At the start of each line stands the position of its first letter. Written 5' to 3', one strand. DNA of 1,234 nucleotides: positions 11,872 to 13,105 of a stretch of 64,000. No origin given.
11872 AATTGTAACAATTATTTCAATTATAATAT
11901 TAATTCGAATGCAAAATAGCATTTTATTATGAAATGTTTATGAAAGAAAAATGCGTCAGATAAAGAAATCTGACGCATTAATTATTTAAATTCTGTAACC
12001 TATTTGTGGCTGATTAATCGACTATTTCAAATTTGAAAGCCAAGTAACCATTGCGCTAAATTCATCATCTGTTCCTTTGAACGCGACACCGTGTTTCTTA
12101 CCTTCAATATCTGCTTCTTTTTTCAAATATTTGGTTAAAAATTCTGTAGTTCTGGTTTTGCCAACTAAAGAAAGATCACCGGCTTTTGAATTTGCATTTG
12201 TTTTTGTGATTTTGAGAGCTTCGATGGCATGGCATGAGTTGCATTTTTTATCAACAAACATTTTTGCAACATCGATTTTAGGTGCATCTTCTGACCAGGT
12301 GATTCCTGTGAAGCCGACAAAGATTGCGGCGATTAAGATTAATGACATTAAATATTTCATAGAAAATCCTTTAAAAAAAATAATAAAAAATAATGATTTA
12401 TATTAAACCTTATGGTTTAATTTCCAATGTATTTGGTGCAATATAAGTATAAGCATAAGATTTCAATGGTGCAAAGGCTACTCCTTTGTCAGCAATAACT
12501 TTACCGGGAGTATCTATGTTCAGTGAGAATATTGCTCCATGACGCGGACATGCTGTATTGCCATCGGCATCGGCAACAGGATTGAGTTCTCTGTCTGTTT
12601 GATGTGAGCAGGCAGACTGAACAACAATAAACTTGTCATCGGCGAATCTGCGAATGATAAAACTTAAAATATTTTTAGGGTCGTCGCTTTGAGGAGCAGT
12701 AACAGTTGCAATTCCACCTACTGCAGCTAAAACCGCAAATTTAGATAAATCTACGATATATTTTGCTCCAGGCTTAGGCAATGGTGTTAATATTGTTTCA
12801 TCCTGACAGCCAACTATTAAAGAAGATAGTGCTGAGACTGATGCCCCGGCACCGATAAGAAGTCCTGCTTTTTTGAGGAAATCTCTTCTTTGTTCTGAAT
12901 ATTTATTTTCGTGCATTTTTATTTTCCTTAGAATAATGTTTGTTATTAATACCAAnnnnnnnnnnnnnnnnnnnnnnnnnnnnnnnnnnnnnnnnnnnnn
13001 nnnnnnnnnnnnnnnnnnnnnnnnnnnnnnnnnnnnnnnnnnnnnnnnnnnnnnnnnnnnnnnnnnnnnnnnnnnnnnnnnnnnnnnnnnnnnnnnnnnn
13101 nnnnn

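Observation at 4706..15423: Complete candidate envelope-spanning electron conduit: 48 heme-c motifs, three quinol-oxidising routes and a cytochrome-porin in one island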

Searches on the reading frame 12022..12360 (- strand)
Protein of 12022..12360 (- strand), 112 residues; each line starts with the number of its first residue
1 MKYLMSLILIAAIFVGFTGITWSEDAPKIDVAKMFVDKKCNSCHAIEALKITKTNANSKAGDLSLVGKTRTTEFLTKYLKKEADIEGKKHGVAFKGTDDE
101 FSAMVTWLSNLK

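Call 5: search_protein_families(library=pfam, proteins=[window:12022-12360:-], max_evalue=0.01)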
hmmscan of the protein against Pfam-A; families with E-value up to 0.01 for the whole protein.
window:12022-12360:- (112 aa): 3 families
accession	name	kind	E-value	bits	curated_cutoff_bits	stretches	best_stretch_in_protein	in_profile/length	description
PF00034.26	Cytochrom_C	-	0.0001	24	21.3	1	32-112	5-90/90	Cytochrome c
PF13442.11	Cytochrome_CBB3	-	0.0094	16.7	27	0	33-108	7-68/68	Cytochrome C oxidase, cbb3-type, subunit III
PF10643.14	Cytochrome-c551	-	0.0097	15.9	27.1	0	29-68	151-190/216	Photosystem P840 reaction-centre cytochrome c-551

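Call 6: search_protein_families(library=ncbifam, proteins=[window:12022-12360:-], max_evalue=0.01)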
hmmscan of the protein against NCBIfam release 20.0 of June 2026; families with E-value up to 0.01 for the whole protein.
window:12022-12360:- (112 aa): 1 family
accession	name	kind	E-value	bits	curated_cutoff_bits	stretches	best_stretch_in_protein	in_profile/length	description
NF033717.2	HPDL_rSAM_activ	equivalog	0.006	15.9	420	1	34-98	82-140/311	4-hydroxyphenylacetate decarboxylase activase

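Call 68: search_solved_structures(query=window:12022-12360:-, max_evalue=1)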
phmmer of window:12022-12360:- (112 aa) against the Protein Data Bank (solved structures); distinct sequences matched with E-value up to 1: 6.
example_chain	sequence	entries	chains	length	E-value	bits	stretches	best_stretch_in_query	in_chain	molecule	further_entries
3a9f_A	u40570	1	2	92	0.016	18.7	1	29-68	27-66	Cytochrome c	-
7uea_C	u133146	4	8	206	0.041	17.4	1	29-68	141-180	Cytochrome c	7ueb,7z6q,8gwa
8qk0_A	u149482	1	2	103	0.22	15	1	1-57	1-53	Lipoprotein cytochrome c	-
5xed_A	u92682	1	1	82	0.35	14.4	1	33-111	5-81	Cytochrome c-551,Cytochrome c-552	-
8fmw_O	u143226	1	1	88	0.66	13.5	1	45-83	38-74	30S ribosomal protein S15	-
5xec_A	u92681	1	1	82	0.75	13.3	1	33-111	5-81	Cytochrome c-551,Cytochrome c-552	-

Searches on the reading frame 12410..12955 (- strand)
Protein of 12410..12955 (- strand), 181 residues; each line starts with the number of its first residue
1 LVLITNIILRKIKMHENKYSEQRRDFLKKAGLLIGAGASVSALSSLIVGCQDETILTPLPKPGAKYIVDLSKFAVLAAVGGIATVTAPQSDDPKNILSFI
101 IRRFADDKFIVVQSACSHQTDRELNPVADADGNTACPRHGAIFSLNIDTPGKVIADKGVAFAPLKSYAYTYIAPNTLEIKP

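Call 5: search_protein_families(library=pfam, proteins=[window:12410-12955:-], max_evalue=0.01)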
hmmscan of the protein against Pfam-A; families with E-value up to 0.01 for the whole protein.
window:12410-12955:- (181 aa): 1 family
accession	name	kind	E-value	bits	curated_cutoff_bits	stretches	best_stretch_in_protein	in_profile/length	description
PF00355.32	Rieske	-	0.0097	16.2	20.3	0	100-155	27-77/88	Rieske [2Fe-2S] domain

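Call 6: search_protein_families(library=ncbifam, proteins=[window:12410-12955:-], max_evalue=0.01)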
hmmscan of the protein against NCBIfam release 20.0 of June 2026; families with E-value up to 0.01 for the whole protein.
window:12410-12955:- (181 aa): 3 families
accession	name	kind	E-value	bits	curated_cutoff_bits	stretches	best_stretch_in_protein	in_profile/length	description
TIGR01409.1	TAT_signal_seq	domain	0.0014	18.9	16.7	1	23-43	3-23/29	twin-arginine translocation signal domain-containing protein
TIGR02811.1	formate_TAT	hypoth_equivalog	0.0027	18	48.45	0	15-45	2-33/66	formate dehydrogenase region TAT target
NF007422.0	PRK09965.1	equivalog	0.009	16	113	0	105-157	31-82/106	bifunctional 3-phenylpropionate/cinnamic acid dioxygenase ferredoxin subunit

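Call 66: search_solved_structures(query=window:12410-12955:-, max_evalue=1)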
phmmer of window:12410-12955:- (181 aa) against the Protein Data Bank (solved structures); distinct sequences matched with E-value up to 1: 2.
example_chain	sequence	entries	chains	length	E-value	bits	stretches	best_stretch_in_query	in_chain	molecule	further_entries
4ffc_A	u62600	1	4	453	0.98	12.6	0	50-91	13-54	4-aminobutyrate aminotransferase (GabT)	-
5cxm_A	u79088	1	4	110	0.98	12.6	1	108-179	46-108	Cytochrome b6/f complex iron-sulfur subunit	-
